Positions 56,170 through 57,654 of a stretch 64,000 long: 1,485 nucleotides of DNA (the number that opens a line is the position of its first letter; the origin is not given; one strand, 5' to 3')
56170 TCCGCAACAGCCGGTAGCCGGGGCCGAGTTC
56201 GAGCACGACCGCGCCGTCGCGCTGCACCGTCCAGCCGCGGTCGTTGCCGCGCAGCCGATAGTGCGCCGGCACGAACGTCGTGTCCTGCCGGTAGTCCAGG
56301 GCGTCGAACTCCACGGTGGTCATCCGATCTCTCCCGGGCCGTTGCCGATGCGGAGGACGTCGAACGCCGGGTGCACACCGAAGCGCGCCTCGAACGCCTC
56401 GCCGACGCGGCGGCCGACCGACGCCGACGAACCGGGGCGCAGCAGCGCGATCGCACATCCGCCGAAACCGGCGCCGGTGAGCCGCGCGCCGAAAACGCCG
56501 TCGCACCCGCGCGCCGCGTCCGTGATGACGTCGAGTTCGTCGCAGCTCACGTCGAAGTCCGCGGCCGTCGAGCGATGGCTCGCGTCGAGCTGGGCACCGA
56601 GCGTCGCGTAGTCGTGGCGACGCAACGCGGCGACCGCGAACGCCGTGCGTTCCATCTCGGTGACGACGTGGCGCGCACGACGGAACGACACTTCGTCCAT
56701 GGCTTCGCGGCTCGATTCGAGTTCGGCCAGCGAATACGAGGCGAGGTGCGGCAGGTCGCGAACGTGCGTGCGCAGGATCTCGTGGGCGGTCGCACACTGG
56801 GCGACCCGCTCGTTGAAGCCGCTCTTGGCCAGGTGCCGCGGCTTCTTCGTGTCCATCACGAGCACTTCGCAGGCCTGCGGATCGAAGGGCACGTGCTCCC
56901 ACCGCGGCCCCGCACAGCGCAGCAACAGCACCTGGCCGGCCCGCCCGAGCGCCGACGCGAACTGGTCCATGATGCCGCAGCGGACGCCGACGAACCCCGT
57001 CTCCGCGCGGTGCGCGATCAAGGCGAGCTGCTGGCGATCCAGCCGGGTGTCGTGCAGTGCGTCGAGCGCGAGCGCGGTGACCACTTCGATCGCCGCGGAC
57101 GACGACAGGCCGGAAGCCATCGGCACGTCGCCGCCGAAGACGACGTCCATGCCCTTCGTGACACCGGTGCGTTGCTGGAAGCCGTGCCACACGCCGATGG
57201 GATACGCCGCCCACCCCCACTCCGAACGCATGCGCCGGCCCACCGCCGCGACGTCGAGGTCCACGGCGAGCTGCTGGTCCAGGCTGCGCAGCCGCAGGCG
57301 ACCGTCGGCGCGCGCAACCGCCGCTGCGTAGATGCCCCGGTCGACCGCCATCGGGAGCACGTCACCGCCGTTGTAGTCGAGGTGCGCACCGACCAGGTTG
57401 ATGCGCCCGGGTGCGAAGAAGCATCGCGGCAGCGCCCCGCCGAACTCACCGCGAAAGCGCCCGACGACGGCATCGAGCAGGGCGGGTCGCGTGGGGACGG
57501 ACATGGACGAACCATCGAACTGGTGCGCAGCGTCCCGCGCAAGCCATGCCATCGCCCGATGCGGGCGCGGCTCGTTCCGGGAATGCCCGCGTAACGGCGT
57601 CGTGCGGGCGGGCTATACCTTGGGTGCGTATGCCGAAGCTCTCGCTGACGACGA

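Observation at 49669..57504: Four-gene ATGA-coupled operon: atypical GalK-like kinase, MDR dehydrogenase, AdoHcyase-like 806-aa protein, GH78 rhamnosidase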

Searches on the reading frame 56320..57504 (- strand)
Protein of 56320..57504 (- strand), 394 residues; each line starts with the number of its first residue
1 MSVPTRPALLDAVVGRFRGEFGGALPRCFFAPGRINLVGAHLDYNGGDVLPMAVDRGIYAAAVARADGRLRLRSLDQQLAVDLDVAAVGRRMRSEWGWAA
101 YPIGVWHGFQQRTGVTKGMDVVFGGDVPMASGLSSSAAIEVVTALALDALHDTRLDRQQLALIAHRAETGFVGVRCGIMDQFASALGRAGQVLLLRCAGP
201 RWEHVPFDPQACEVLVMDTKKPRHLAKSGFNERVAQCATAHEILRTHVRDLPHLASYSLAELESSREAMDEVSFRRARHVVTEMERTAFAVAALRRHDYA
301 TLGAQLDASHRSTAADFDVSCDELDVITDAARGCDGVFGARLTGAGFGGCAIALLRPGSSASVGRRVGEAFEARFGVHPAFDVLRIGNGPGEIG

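Call 7: search_protein_families(library=pfam, proteins=[window:56320-57504:-], max_evalue=0.01)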
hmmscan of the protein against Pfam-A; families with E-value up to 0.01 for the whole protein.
window:56320-57504:- (394 aa): 3 families
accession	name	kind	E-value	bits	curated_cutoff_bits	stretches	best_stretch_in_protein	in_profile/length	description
PF00288.32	GHMP_kinases_N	-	2e-20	73.3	22.3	1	101-187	2-86/87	GHMP kinases N terminal domain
PF10509.15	GalKase_gal_bdg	-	2.2e-18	66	23.1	1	16-62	2-47/49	Galactokinase galactose-binding signature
PF08544.19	GHMP_kinases_C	-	1.5e-11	44.9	21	1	291-372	2-84/85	GHMP kinases C terminal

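Call 8: search_protein_families(library=ncbifam, proteins=[window:56320-57504:-], max_evalue=0.01)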
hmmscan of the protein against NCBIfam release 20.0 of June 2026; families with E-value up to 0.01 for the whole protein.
window:56320-57504:- (394 aa): 13 families
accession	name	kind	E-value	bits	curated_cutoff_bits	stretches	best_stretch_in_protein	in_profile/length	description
NF003705.0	PRK05322.1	equivalog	4.5e-103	345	385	1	13-393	6-387/388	galactokinase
NF003472.0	PRK05101.1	equivalog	8.3e-84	281.7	499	1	15-389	9-378/382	galactokinase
TIGR00131.1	gal_kin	equivalog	1.9e-80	270.7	226.65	1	13-392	4-387/388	galactokinase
NF003006.0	PRK03817.1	equivalog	9.6e-80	268.2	443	1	31-387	6-345/352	galactokinase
NF001816.0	PRK00555.1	equivalog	3.1e-62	210.6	509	1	30-374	6-343/363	galactokinase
TIGR00549.1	mevalon_kin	equivalog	8.6e-21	74.6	163.05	1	31-354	1-276/276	mevalonate kinase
NF003036.0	PRK03926.1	equivalog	1.1e-20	73.9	403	2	105-190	63-144/302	mevalonate kinase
NF002288.1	PRK01212.1-4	equivalog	4.8e-05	22.5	194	1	112-169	70-127/303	homoserine kinase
TIGR00191.1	thrB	equivalog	7.4e-05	21.7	168.25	1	106-169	67-131/304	homoserine kinase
NF040725.1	panto_kin_Meth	equivalog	0.00015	20.8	380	1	121-178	88-142/286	pantoate kinase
NF049969.1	GlMnHpPKinHddA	equivalog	0.00018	21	600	0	120-187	99-166/338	D-glycero-D-manno-heptose 7-phosphate kinase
TIGR01920.1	Shik_kin_archae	equivalog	0.0002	20.8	126.85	1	109-167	60-118/266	shikimate kinase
TIGR01240.1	mevDPdecarb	equivalog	0.001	18.2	171.35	1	109-168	76-135/305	diphosphomevalonate decarboxylase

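Call 28: search_protein_families(library=padloc, proteins=[window:56320-57504:-], max_evalue=0.01)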
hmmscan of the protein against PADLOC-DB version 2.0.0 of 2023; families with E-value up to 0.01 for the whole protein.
window:56320-57504:- (394 aa): 0 families

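Call 33: search_solved_structures(query=window:56323-57504:-, max_evalue=1e-10, show_alignments=1)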
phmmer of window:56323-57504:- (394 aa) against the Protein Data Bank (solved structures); distinct sequences matched with E-value up to 1e-10: 17.
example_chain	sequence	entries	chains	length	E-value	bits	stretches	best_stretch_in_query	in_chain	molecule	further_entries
1pie_A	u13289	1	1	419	2.1e-66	227.6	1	7-391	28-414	Galactokinase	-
6q8z_A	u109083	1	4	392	1.7e-61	211.4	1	11-371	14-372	Galactokinase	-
1wuu_A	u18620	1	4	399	1.8e-61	211.3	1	11-371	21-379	Galactokinase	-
7rcl_A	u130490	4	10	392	4.1e-61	210.1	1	10-371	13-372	Galactokinase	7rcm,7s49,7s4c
6q3w_A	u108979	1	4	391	4.2e-61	210.1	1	11-371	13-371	Galactokinase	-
6q90_A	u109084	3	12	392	4.3e-61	210.1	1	11-371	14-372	Galactokinase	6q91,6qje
6q3x_A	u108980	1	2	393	4.3e-61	210.1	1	11-371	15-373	Galactokinase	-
6gr2_A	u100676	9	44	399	4.5e-61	210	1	11-371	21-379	Galactokinase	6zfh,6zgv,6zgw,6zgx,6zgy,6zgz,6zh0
6tep_A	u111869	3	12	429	6.8e-53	183.1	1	19-374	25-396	Galactokinase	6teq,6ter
1s4e_A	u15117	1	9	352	1.1e-44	156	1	31-391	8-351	Galactokinase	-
2cz9_A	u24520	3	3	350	1.5e-43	152.3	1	31-376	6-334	Probable galactokinase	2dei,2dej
2a2c_A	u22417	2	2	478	3.4e-32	114.9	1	7-246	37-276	N-acetylgalactosamine kinase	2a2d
2aj4_A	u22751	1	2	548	6.1e-23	84.5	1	28-243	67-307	Galactokinase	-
9ulx_A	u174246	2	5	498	2.6e-19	72.6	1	30-200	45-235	AbGHMP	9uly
3v5r_A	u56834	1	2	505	1.5e-17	66.7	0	31-270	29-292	Protein GAL3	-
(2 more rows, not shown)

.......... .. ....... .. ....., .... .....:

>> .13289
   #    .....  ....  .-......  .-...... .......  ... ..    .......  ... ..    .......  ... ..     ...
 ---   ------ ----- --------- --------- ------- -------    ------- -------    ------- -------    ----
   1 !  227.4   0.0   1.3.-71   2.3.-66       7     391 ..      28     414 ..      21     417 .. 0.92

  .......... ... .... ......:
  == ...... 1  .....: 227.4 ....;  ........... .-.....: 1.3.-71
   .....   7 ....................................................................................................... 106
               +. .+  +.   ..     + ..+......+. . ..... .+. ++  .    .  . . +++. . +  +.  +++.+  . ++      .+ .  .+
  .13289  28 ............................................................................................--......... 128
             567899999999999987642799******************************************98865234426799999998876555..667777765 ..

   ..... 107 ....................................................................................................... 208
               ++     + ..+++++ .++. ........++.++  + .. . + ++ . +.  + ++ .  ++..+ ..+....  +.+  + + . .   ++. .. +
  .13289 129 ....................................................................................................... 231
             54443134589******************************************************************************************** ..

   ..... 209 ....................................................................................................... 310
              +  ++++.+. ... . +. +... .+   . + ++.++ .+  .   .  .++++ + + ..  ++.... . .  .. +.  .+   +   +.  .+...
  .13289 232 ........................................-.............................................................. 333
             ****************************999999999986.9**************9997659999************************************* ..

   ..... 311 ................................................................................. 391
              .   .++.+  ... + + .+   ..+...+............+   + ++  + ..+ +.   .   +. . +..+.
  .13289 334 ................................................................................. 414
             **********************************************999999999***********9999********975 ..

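Call 54: find_homologous_proteins(query=window:56323-57504:-)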
Query window:56323-57504:- (394 aa): 7990 proteins with E <= 0.001 among 8000 candidates; the best 120 are listed.
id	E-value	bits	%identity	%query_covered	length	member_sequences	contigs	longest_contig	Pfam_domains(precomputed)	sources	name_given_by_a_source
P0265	9.5e-260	879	100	100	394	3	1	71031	PF10509.16,PF00288.33,PF08544.19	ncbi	-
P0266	4.2e-216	735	82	100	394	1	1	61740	PF10509.16,PF00288.33,PF08544.19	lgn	-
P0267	5.9e-216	735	85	98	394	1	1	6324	PF10509.16,PF00288.33,PF08544.19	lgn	-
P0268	5.2e-213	725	82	100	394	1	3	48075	PF10509.16,PF00288.33,PF08544.19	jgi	jgi:galactokinase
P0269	3.0e-210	716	82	100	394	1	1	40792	PF10509.16,PF00288.33,PF08544.19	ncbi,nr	ncbi:MAG: galactokinase [Planctomycetes bacterium]|nr:galactokinase [Planctomycetota bacterium]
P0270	5.5e-210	715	82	98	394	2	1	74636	PF10509.16,PF00288.33,PF08544.19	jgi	-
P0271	9.6e-210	714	84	96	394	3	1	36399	PF10509.16,PF00288.33,PF08544.19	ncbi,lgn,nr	ncbi:MAG: galactokinase [Planctomycetes bacterium]|nr:galactokinase [Planctomycetota bacterium]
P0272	2.2e-209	713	81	100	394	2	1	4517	PF10509.16,PF00288.33,PF08544.19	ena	-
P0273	2.2e-209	713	81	100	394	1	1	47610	PF10509.16,PF00288.33,PF08544.19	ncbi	-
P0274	6.6e-209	712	82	100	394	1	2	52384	PF10509.16,PF00288.33,PF08544.19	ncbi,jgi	jgi:galactokinase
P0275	1.3e-207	707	82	100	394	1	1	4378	PF10509.16,PF00288.33,PF08544.19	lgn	-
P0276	2.2e-206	703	81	100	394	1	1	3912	PF10509.16,PF00288.33,PF08544.19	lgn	-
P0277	2.9e-205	700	82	97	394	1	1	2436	PF10509.16,PF00288.33,PF08544.19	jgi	jgi:galactokinase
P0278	5.2e-205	699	79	99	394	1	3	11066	PF10509.16,PF00288.33,PF08544.19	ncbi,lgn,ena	-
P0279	4.7e-203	692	81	98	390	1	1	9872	PF10509.16,PF00288.33,PF08544.19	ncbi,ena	-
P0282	2.1e-198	677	77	100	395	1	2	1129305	PF10509.16,PF00288.33,PF08544.19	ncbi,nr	ncbi:MAG: galactokinase [Planctomycetes bacterium]|nr:galactokinase [Planctomycetota bacterium] MCB9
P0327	3.3e-187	640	76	98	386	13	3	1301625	PF10509.16,PF00288.33,PF08544.19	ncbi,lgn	ncbi:MAG: galactokinase [Planctomycetota bacterium]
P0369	1.4e-176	605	70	100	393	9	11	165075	PF10509.16,PF00288.33,PF08544.19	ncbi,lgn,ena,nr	ncbi:MAG: galactokinase [Planctomycetota bacterium]|nr:galactokinase [Planctomycetota bacterium]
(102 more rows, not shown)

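Call 58: find_encoding_contigs(protein=P0282, flank=8000, max_places=1)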
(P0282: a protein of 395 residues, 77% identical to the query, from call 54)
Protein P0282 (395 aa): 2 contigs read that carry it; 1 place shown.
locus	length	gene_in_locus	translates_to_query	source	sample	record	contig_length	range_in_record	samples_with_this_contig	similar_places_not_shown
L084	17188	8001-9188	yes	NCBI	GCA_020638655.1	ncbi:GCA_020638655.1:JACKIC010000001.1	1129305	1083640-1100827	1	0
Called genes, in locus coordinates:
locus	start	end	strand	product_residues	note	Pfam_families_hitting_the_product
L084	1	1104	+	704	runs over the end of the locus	-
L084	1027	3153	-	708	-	PF02384:N6_Mtase, PF07669:Eco57I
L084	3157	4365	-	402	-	PF00291:PALP, PF01842:ACT (weak)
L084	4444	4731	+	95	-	PF06961:DUF1294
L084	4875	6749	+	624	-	PF07995:GSDH, PF02369:Big_1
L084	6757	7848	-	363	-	PF13145:Rotamase_2 (weak), PF13616:Rotamase_3, PF00639:Rotamase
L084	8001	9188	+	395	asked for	PF10509:GalKase_gal_bdg, PF00288:GHMP_kinases_N, PF08544:GHMP_kinases_C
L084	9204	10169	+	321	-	PF08240:ADH_N, PF16912:Glu_dehyd_C (weak), PF00107:ADH_zinc_N (faint)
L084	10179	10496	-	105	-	-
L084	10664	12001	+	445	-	PF07586:HXXSHH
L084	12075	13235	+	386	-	PF01370:Epimerase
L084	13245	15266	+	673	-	PF10459:Peptidase_S46, PF00089:Trypsin (faint), PF13365:Trypsin_2 (faint)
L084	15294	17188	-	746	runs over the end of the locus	-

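Call 59: find_encoding_contigs(protein=P0327, flank=8000, max_places=1)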
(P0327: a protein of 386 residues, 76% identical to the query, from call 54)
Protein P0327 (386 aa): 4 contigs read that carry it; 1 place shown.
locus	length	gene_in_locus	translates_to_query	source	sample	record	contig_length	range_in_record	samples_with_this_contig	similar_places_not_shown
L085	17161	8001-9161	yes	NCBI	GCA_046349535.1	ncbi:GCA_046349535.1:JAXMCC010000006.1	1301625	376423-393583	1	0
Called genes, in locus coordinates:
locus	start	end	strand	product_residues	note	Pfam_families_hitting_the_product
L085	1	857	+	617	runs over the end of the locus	PF13581:HATPase_c_2 (faint), PF00672:HAMP, PF00512:HisKA, PF02518:HATPase_c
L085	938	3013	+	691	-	PF06267:DUF1028, PF01833:TIG (weak)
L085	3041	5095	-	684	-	PF02384:N6_Mtase, PF07669:Eco57I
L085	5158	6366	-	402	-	PF00291:PALP, PF01842:ACT (weak)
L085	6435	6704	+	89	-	PF06961:DUF1294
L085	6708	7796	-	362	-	PF13616:Rotamase_3, PF00639:Rotamase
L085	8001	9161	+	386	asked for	PF10509:GalKase_gal_bdg, PF00288:GHMP_kinases_N, PF08544:GHMP_kinases_C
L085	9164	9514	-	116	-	-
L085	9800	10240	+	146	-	-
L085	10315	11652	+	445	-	PF07586:HXXSHH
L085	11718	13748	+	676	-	PF10459:Peptidase_S46, PF00089:Trypsin (faint), PF13365:Trypsin_2 (faint)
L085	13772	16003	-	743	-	-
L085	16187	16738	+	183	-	PF01885:PTS_2-RNA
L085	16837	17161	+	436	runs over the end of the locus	PF01979:Amidohydro_1, PF07969:Amidohydro_3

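Call 60: find_encoding_contigs(protein=P0369, flank=8000, max_places=1)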
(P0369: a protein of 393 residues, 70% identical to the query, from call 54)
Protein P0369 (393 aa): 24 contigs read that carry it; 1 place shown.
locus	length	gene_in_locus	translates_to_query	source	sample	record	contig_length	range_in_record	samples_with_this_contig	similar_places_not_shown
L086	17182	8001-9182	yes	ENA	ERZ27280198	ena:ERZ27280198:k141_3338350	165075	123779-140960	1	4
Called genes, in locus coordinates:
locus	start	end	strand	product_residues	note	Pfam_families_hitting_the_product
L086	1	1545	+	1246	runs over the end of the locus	PF02369:Big_1 (faint), PF13715:CarbopepD_reg_2 (faint), PF17802:SpaA (faint), PF09430:EMC7_beta-sandw (faint), PF22904:NOMO1-like_2nd (faint), PF00775:Dioxygenase_C (faint), PF13620:CarboxypepD_reg, PF13620:CarboxypepD_reg, +3 more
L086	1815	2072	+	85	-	-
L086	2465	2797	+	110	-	-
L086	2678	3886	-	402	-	PF00291:PALP, PF01842:ACT (weak)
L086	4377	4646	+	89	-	PF06961:DUF1294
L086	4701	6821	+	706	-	PF06537:DHOR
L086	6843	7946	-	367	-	PF13616:Rotamase_3, PF00639:Rotamase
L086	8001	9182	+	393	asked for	PF10509:GalKase_gal_bdg, PF00288:GHMP_kinases_N, PF08544:GHMP_kinases_C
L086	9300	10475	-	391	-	PF02771:Acyl-CoA_dh_N, PF02770:Acyl-CoA_dh_M, PF00441:Acyl-CoA_dh_1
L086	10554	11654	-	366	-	PF07719:TPR_2 (faint), PF13428:TPR_14 (faint), PF13432:TPR_16 (faint), PF14559:TPR_19 (faint)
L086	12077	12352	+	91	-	-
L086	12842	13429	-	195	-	-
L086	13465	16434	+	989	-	PF20601:DUF6797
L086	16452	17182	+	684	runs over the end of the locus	PF02433:FixO (faint), PF13442:Cytochrome_CBB3 (faint), PF00034:Cytochrom_C (weak)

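Call 66: search_protein_families(library=ncbifam, proteins=[L084:9204-10169:+, L084:12075-13235:+, L084:10664-12001:+], max_evalue=0.00001)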
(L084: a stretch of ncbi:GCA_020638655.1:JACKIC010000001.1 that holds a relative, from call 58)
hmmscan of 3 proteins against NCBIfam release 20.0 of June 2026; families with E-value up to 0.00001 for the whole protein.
L084:9204-10169:+ (321 aa): 13 families
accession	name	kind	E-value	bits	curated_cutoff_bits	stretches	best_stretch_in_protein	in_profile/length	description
NF007375.0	PRK09880.1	equivalog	8.8e-29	100.3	469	1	29-320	32-343/344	L-idonate 5-dehydrogenase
NF003808.0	PRK05396.1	equivalog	9.4e-28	97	380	1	17-319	18-339/341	L-threonine 3-dehydrogenase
TIGR00692.1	tdh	equivalog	7.2e-25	87.7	458.35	1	30-306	29-326/340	L-threonine 3-dehydrogenase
NF041097.1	keto_inos_dh_IolM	equivalog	3.4e-23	81.9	450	1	16-318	44-387/389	scyllo-inosose 3-dehydrogenase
NF007489.0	PRK10083.1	equivalog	4.9e-23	81.6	376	1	16-320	18-337/339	Zn-dependent oxidoreductase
TIGR03366.1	HpnZ_proposed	hypoth_equivalog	4.7e-19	68.7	328.1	1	24-245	5-252/315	putative phosphonate catabolism associated alcohol dehydrogenase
NF010344.0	PRK13771.1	subfamily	2e-17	63.2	349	1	15-189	16-200/334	putative alcohol dehydrogenase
NF047908.1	AldhRedAhr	equivalog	1.9e-13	50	470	1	29-305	33-319/335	NADPH-dependent aldehyde reductase Ahr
NF041172.1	AcrlCoa_red_Thmprot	equivalog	8.5e-13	47.9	500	1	15-192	16-203/334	acryloyl-CoA reductase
TIGR01202.1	bchC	equivalog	4.3e-12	45.8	291.25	1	48-310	56-298/308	chlorophyll synthesis pathway protein BchC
NF007642.0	PRK10309.1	equivalog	7.3e-11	41.9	550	1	55-188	58-197/347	galactitol-1-phosphate 5-dehydrogenase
TIGR03201.1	dearomat_had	equivalog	3.1e-06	26.5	338.65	0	29-140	28-158/349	6-hydroxycyclohex-1-ene-1-carbonyl-CoA dehydrogenase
NF006940.0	PRK09422.1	equivalog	6.5e-06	25.3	344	0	28-168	28-177/338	alcohol dehydrogenase AdhP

L084:12075-13235:+ (386 aa): 3 families
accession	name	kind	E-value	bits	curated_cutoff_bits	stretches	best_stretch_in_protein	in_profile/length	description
NF042422.1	oxyalk_red_OleD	equivalog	8.3e-09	35.2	580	1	42-210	2-174/329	2-alkyl-3-oxoalkanoate reductase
TIGR01777.1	yfcH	hypoth_equivalog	2.6e-06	27.2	207.35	0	43-265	1-224/292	TIGR01777 family oxidoreductase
TIGR03466.1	HpnA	hypoth_equivalog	6.8e-06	25.2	367.65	0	42-126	2-80/327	hopanoid-associated sugar epimerase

L084:10664-12001:+ (445 aa): 0 families

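Call 67: find_related_loci(query=window:56323-57504:-, collection=metagenome_contigs, flank=7000)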
Query window:56323-57504:- (394 aa) in metagenome_contigs; peptide patterns used: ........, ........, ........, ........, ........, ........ (x = any residue, [..] = any of these).
600 stretches matched a pattern (row limit reached: there are more); 596 encode a relative of the query (tblastn E <= 1e-3); the best 80 are kept; 80 distinct loci.
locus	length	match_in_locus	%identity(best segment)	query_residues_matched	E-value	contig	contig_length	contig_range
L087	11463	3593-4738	59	15-393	1e-133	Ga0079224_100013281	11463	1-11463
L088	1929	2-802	71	127-393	2e-127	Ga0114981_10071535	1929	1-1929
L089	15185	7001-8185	38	1-393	1e-85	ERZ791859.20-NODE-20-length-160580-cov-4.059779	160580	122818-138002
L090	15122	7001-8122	41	16-394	6e-85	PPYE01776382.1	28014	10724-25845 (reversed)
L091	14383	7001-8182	39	4-393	9e-85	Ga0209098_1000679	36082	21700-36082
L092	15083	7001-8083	38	29-393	1e-84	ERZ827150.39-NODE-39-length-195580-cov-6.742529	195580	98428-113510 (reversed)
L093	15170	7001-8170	38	6-393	4e-84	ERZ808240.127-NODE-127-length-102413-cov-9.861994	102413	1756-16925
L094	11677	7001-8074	39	30-389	4e-83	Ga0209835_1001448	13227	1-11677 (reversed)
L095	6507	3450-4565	39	17-389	7e-83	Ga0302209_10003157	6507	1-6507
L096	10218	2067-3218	38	9-390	8e-83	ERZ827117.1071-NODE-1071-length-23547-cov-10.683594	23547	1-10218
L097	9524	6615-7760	38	11-390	9e-83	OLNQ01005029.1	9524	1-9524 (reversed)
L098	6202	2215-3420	36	1-393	6e-83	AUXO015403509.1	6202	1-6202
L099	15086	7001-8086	39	29-393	1e-82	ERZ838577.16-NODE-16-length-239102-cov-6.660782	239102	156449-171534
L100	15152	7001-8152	38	9-390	8e-83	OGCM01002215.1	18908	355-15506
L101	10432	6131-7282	38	9-390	6e-83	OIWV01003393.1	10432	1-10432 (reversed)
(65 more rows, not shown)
